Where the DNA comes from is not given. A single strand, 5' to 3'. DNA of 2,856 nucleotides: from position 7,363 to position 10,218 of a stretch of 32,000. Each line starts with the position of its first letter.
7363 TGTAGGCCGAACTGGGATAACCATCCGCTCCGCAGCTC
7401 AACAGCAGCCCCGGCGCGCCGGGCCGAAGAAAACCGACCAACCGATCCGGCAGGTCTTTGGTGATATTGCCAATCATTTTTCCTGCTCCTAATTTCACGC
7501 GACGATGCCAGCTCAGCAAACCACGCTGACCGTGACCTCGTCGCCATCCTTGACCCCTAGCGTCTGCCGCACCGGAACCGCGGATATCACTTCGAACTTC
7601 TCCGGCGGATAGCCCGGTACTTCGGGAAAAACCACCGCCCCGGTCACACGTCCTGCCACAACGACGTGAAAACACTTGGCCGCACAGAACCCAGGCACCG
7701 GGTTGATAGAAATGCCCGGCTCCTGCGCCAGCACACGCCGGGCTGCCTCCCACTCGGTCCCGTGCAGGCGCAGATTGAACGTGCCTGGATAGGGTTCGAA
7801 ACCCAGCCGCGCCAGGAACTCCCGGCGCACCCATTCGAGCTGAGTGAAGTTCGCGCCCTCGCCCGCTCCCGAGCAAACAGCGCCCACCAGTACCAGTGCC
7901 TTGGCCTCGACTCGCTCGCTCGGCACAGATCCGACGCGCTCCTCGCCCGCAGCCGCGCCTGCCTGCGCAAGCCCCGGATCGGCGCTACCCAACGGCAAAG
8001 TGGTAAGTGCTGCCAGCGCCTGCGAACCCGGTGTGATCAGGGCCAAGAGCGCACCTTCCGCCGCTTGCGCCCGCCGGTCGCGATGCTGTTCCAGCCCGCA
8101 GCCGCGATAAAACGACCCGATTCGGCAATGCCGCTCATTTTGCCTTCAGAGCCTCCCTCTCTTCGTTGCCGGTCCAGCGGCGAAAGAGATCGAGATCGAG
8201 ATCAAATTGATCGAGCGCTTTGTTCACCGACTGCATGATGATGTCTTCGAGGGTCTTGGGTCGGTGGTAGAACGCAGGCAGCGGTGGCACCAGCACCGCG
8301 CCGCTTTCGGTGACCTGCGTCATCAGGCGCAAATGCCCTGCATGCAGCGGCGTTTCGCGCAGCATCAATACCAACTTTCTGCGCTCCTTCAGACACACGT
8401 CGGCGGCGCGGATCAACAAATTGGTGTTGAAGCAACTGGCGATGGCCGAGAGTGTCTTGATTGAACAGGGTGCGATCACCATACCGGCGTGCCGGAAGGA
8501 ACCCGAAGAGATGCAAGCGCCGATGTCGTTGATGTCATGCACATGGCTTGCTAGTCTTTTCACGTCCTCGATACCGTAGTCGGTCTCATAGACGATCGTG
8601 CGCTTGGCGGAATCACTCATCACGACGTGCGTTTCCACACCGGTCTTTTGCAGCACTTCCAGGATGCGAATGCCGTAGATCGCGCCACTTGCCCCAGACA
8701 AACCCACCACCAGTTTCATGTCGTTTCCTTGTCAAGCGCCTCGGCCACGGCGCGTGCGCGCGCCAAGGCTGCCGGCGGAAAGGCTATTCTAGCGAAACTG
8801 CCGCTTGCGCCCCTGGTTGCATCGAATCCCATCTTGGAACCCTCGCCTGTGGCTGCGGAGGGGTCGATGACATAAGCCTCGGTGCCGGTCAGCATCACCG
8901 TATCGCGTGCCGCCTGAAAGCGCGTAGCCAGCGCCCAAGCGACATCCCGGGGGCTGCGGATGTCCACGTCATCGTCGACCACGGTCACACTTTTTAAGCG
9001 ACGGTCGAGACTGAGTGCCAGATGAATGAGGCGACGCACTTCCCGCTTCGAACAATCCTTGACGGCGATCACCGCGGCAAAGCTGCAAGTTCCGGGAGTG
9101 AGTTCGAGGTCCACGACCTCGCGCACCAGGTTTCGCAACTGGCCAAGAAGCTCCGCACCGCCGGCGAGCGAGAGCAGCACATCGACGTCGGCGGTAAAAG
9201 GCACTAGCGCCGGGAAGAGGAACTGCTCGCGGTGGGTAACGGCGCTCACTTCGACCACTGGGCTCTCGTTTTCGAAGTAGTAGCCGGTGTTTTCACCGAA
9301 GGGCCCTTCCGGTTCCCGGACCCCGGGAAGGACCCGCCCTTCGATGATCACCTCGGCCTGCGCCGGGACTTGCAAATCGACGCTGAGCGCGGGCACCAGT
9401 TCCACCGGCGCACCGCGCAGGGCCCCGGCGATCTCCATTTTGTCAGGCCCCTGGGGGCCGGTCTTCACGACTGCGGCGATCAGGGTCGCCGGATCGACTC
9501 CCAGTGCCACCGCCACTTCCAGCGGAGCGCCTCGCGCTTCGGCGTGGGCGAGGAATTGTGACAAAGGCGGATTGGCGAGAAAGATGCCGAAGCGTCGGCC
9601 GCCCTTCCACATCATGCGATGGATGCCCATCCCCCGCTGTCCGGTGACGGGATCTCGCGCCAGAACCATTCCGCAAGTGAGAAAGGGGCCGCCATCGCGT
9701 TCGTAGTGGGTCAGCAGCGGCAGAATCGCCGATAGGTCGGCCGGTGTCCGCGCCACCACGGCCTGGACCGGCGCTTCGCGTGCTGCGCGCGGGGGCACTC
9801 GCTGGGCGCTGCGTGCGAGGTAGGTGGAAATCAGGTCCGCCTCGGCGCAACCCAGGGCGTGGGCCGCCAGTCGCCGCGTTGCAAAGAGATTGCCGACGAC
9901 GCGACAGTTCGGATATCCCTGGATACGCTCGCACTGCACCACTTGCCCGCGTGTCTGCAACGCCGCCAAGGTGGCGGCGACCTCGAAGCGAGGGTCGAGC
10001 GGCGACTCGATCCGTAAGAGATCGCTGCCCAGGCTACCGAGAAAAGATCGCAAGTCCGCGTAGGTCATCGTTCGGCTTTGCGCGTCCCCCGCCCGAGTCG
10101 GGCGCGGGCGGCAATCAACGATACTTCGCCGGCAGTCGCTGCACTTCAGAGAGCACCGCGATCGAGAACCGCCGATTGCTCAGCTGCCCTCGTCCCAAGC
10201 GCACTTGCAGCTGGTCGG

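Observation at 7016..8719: Archaeal-type riboflavin kinase homolog plus PNPOx-like flavoprotein appended to UbiD/UbiX: possible dedicated FMN/prFMN supply or anaerobic maturation module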

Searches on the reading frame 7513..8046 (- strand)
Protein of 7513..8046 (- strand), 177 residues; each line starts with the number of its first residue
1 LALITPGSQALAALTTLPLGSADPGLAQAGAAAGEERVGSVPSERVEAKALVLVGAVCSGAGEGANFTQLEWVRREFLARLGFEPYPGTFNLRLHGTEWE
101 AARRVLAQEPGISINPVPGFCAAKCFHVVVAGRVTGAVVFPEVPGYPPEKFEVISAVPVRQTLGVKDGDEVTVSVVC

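Call 5: search_protein_families(library=pfam, proteins=[window:7513-8046:-], max_evalue=0.01)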
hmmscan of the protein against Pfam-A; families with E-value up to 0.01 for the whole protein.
window:7513-8046:- (177 aa): 1 family
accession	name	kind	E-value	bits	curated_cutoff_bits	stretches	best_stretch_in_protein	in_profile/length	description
PF01982.22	CTP-dep_RFKase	-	1e-30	106.6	25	1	57-175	1-121/121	Domain of unknown function DUF120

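Call 6: search_protein_families(library=ncbifam, proteins=[window:7513-8046:-], max_evalue=0.01)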
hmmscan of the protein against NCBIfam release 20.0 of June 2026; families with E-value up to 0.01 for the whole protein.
window:7513-8046:- (177 aa): 2 families
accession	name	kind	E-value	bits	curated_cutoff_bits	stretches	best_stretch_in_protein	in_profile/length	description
NF010762.0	PRK14165.1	equivalog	2.6e-24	85.8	279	1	47-175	87-217/224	winged helix-turn-helix domain-containing protein/riboflavin kinase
NF040694.1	ribK_Meth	equivalog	3.6e-16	59.3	168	1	53-174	3-126/127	CTP-dependent riboflavin kinase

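Call 7: search_solved_structures(query=window:7513-8046:-, max_evalue=1, show_alignments=3)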
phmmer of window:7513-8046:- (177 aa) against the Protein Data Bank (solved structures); distinct sequences matched with E-value up to 1: 6.
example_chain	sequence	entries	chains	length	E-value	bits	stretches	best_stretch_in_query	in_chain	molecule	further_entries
2p3m_A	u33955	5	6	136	3.6e-12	49.7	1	49-173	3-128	Riboflavin Kinase MJ0056 | RIBOFLAVIN KINASE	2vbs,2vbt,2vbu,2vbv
2oyn_A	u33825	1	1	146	4.2e-12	49.5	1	49-173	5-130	Hypothetical protein MJ0056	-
3cta_A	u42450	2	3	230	1.3e-06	31.6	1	51-175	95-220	Riboflavin kinase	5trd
5mfd_A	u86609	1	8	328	0.079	16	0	25-63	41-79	YIIIM''6AII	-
4v3q_A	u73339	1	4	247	0.43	13.6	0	25-64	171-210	YIII_M4_AII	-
1jrk_A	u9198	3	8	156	0.73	12.8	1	80-152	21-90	Nudix homolog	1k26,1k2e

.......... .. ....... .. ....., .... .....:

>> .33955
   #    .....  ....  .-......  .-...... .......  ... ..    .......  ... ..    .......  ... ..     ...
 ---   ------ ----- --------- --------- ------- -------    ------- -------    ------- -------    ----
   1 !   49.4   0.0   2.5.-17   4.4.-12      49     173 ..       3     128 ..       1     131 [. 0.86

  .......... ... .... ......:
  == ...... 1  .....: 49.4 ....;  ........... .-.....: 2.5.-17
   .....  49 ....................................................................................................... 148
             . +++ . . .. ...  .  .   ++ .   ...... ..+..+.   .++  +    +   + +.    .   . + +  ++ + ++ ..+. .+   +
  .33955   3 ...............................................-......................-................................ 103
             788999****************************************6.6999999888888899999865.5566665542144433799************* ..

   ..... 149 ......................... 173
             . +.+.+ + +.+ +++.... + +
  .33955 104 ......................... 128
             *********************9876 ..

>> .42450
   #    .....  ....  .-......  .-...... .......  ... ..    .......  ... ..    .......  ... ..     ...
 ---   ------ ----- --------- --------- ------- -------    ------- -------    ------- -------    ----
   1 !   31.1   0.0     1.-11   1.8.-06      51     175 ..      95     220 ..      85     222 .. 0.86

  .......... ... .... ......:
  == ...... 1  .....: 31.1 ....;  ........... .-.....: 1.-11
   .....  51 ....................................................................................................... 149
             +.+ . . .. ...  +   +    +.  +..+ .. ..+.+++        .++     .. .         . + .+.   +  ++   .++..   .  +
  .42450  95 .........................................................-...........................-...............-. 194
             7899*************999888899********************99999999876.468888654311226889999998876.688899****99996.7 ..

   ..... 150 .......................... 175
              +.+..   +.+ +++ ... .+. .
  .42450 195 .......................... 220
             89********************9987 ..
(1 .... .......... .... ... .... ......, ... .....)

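Call 11: find_homologous_proteins(query=window:7513-8046:-, max_evalue=0.001)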
Query window:7513-8046:- (177 aa): 77 proteins with E <= 0.001 among 2166 candidates.
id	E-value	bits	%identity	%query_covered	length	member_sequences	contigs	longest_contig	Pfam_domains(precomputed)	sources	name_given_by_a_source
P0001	2.5e-110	384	100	100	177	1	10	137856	PF01982.23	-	-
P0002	7.6e-65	236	79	74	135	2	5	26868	PF01982.23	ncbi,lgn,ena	-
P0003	9.7e-65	236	79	76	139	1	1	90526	PF01982.23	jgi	jgi:CTP-dependent riboflavin kinase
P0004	3.1e-64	234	76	76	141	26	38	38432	PF01982.23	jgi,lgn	jgi:CTP-dependent riboflavin kinase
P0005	4.3e-64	233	75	78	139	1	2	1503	PF01982.23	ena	-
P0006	1.2e-63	232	77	74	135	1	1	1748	PF01982.23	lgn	-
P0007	2.4e-63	231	76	74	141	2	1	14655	PF01982.23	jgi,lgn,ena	-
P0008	5.1e-63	230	76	76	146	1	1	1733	PF01982.23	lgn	-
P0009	5.3e-63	230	74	76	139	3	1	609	PF01982.23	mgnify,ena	mgnify:CR=1 FL=1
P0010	1.0e-62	229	77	74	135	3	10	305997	PF01982.23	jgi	jgi:CTP-dependent riboflavin kinase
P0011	1.1e-62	229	72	78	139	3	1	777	PF01982.23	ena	-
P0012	1.7e-62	228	72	77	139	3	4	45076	PF01982.23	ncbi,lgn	-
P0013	1.8e-62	228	77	74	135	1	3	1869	PF01982.23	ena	-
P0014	2.1e-62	228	77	74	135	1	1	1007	PF01982.23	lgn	-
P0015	2.4e-62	228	74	76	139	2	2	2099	PF01982.23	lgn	-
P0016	2.5e-62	228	75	76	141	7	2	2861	PF01982.23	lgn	-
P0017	2.6e-62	228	76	76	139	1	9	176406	PF01982.23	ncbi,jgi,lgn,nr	ncbi:MAG: CTP-dependent riboflavin kinase [Betaproteobacteria bacterium]|nr:CTP-dependent riboflavin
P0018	2.8e-62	228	75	76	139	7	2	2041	PF01982.23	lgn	-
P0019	3.8e-62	227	77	76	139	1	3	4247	PF01982.23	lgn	-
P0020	4.2e-62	227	77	73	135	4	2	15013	PF01982.23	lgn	-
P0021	5.9e-62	227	77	76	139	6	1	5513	PF01982.23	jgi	jgi:CTP-dependent riboflavin kinase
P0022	6.6e-62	226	76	76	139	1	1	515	PF01982.23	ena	-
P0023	7.3e-62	226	75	74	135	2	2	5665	PF01982.23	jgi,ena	-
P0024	7.7e-62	226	76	76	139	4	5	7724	PF01982.23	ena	-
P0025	8.3e-62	226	75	74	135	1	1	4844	PF01982.23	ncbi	-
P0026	1.0e-61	226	76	76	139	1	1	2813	PF01982.23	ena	-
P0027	1.0e-61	226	74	76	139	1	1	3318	PF01982.23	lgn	-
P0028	1.1e-61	226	74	78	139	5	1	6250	PF01982.23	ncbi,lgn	-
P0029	1.7e-61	225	75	74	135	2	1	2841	PF01982.23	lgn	-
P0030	2.1e-61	225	73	76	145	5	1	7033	PF01982.23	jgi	jgi:CTP-dependent riboflavin kinase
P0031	3.0e-61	224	72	78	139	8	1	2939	PF01982.23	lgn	-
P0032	3.6e-61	224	72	76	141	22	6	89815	PF01982.23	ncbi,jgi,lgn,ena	-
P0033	3.6e-61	224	74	76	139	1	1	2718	PF01982.23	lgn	-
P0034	8.1e-61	223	72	78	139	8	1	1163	PF01982.23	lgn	-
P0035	9.5e-61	223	74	76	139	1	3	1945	PF01982.23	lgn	-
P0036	1.2e-60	222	74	76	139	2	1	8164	PF01982.23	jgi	jgi:CTP-dependent riboflavin kinase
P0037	2.1e-60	222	74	76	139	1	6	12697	PF01982.23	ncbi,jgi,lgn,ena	-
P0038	2.4e-60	221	71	78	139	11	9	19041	PF01982.23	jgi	jgi:riboflavin kinase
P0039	2.8e-60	221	75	76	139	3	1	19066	PF01982.23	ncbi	-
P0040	2.8e-60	221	76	74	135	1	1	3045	PF01982.23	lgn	-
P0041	4.4e-60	220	74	76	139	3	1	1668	PF01982.23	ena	-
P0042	5.2e-60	220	73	76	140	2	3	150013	PF01982.23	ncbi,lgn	-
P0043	1.5e-59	219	72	76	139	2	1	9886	PF01982.23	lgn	-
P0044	4.0e-59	217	72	74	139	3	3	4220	PF01982.23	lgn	-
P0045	6.6e-59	217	73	76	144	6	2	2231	PF01982.23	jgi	jgi:CTP-dependent riboflavin kinase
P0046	2.8e-58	215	71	76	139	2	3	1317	PF01982.23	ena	-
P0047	3.6e-58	214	72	76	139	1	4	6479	PF01982.23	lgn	-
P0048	5.0e-58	214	73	74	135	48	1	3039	PF01982.23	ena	-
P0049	1.7e-57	212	69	78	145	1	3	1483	PF01982.23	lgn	-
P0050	2.3e-57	212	73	74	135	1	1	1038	PF01982.23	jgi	jgi:CTP-dependent riboflavin kinase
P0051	6.6e-57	210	74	76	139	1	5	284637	PF01982.23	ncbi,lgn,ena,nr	ncbi:riboflavin kinase, archaea type [Burkholderiales bacterium]|nr:MAG: CTP-dependent riboflavin ki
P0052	2.0e-56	209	70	74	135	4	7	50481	PF01982.23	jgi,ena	jgi:CTP-dependent riboflavin kinase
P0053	2.7e-56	208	71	74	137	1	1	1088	PF01982.23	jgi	jgi:CTP-dependent riboflavin kinase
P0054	5.3e-56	207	72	73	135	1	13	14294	PF01982.23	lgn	-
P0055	4.4e-55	204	72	72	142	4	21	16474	PF01982.23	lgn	-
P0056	1.0e-54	203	69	72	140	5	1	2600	PF01982.23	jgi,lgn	jgi:CTP-dependent riboflavin kinase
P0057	2.1e-54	202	68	73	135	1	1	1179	PF01982.23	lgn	-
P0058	2.2e-54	202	68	73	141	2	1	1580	PF01982.23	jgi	-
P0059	4.2e-54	201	67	78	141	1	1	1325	PF01982.23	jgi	jgi:CTP-dependent riboflavin kinase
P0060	4.3e-54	201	68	73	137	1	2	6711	PF01982.23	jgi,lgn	jgi:CTP-dependent riboflavin kinase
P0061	7.3e-54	200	68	73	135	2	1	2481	PF01982.23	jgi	jgi:CTP-dependent riboflavin kinase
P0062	7.2e-53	197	69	74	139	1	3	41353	PF01982.23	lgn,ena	-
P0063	5.5e-52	194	65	74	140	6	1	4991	PF01982.23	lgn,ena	-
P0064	1.1e-51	193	68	73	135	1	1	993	PF01982.23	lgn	-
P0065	2.7e-50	189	67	73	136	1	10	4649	PF01982.23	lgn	-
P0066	7.0e-49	184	65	73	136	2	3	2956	PF01982.23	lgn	-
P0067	1.0e-47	180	69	74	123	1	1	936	PF01982.23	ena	-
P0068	2.7e-42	163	71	58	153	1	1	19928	PF01982.23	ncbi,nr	ncbi:MAG: CTP-dependent riboflavin kinase [Rhodocyclaceae bacterium]|nr:CTP-dependent riboflavin kin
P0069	1.9e-37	147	52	73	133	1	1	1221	PF01982.23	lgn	-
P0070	1.2e-35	141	70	53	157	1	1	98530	PF01982.23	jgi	jgi:hypothetical protein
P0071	3.3e-25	107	66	41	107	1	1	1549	PF01982.23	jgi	jgi:CTP-dependent riboflavin kinase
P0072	2.7e-19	88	41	69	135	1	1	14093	PF01982.23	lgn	-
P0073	6.7e-18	83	38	68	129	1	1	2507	PF01982.23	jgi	jgi:riboflavin kinase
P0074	1.5e-15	75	39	69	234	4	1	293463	PF01047.29,PF01982.23,PF12802.14,PF13545.13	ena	-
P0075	1.2e-14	73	41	69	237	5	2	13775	PF01047.29,PF01982.23,PF12802.14,PF13545.13,PF22979.3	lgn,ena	-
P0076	3.0e-14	71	41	69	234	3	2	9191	PF12840.14,PF01982.23,PF12802.14,PF13545.13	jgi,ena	jgi:riboflavin kinase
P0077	6.8e-12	64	37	84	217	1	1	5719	PF01982.23,PF25213.2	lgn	-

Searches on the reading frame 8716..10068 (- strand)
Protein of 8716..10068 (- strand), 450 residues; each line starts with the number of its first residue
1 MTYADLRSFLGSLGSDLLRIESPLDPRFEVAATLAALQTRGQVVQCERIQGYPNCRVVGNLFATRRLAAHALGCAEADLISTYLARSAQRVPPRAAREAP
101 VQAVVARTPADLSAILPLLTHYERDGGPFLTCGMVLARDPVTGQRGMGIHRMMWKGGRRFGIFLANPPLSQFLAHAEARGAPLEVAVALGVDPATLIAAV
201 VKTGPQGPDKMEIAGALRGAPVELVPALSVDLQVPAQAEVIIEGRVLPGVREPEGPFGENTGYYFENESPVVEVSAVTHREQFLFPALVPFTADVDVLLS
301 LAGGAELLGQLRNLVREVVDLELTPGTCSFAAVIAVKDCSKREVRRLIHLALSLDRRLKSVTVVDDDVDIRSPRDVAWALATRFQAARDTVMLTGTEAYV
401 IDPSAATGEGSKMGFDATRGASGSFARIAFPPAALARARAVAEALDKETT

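Call 5: search_protein_families(library=pfam, proteins=[window:8716-10068:-], max_evalue=0.01)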
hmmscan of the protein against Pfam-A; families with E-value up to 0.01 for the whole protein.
window:8716-10068:- (450 aa): 3 families
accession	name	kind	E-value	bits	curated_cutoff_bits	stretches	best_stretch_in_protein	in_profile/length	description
PF01977.22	UbiD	-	6.7e-61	205.5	23.3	1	97-290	6-203/206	3-octaprenyl-4-hydroxybenzoate carboxy-lyase Rift-related domain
PF20696.2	UbiD_C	-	4.4e-27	95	24.2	1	300-417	5-127/127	3-octaprenyl-4-hydroxybenzoate carboxy-lyase C-terminal domain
PF20695.2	UbiD_N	-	2.6e-11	43.9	24.3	1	16-84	9-75/78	3-octaprenyl-4-hydroxybenzoate carboxy-lyase N-terminal domain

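Call 6: search_protein_families(library=ncbifam, proteins=[window:8716-10068:-], max_evalue=0.01)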
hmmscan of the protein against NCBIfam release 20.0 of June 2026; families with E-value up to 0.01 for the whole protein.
window:8716-10068:- (450 aa): 7 families
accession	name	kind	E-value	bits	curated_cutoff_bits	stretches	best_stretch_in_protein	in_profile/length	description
TIGR00148.1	TIGR00148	subfamily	3.1e-85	286.5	244.85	1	6-419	1-437/438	UbiD family decarboxylase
NF041204.1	VdcC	exception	7.7e-72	242.2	650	1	3-419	1-437/467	non-oxidative hydroxyarylic acid decarboxylases subunit C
TIGR03701.1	mena_SCO4490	equivalog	3.9e-56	190.6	495.9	1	87-397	103-418/433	menaquinone biosynthesis decarboxylase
NF008175.0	PRK10922.1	equivalog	9e-54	182.8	788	2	90-424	119-462/497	4-hydroxy-3-polyprenylbenzoate decarboxylase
TIGR02724.1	phenyl_P_beta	equivalog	5e-29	101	468.95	1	16-412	15-429/472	phenylphosphate carboxylase subunit beta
TIGR02723.1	phenyl_P_alpha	equivalog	9.7e-28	97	564.6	1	44-406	51-426/485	phenylphosphate carboxylase subunit alpha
NF041219.1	BagN_FevL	exception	5e-27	94.6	1000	1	3-386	17-434/502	bagremycin/ferroverdin biosynthesis UbiD family decarboxylase BagN/FevL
